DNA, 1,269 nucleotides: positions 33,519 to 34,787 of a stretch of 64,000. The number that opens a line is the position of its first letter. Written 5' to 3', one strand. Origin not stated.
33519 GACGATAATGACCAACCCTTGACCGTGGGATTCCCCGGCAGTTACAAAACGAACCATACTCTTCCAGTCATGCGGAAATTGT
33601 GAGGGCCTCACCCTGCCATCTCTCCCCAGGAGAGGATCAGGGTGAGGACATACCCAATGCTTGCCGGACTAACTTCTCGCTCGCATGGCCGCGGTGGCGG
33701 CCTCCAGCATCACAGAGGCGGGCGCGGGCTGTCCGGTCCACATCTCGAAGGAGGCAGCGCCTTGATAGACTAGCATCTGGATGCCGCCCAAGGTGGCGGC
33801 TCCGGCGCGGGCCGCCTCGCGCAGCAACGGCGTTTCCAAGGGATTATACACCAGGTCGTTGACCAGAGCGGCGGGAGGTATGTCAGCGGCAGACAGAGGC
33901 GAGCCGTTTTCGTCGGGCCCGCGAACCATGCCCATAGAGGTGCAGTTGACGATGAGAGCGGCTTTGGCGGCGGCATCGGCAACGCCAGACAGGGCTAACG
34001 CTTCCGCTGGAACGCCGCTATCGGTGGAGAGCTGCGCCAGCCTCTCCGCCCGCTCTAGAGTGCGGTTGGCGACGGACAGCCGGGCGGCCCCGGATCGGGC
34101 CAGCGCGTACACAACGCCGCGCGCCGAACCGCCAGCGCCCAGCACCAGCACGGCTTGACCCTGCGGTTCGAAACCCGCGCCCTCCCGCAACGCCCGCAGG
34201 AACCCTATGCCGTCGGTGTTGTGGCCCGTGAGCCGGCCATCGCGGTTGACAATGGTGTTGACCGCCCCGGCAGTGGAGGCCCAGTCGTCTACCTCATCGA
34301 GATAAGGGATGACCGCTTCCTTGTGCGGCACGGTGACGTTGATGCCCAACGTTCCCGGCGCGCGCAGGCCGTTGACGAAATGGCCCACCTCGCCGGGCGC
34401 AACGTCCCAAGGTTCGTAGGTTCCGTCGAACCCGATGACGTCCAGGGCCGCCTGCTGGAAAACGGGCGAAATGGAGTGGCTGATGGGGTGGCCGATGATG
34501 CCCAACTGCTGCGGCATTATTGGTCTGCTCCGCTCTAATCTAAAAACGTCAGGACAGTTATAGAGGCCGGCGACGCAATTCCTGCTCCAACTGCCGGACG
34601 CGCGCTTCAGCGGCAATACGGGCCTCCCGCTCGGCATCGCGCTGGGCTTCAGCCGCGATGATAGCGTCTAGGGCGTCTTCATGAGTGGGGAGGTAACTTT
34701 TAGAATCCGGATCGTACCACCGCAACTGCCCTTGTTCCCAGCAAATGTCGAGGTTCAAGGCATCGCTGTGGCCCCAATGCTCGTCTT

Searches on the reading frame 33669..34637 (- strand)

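Call 58: search_protein_families(library=pfam, proteins=[window:33669-34637:-], max_evalue=0.00001)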
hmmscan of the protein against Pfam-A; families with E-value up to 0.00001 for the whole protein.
window:33669-34637:- (322 aa): 3 families
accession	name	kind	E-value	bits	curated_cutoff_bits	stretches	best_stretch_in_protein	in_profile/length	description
PF08501.16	Shikimate_dh_N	-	8.1e-27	93.7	27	1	47-129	1-83/83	Shikimate dehydrogenase substrate binding domain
PF18317.6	SDH_C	-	1.1e-13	51.1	25.8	1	285-314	1-30/31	Shikimate 5'-dehydrogenase C-terminal domain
PF01488.26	Shikimate_DH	-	5.9e-10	39.8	24.3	1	159-234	11-84/138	Shikimate / quinate 5-dehydrogenase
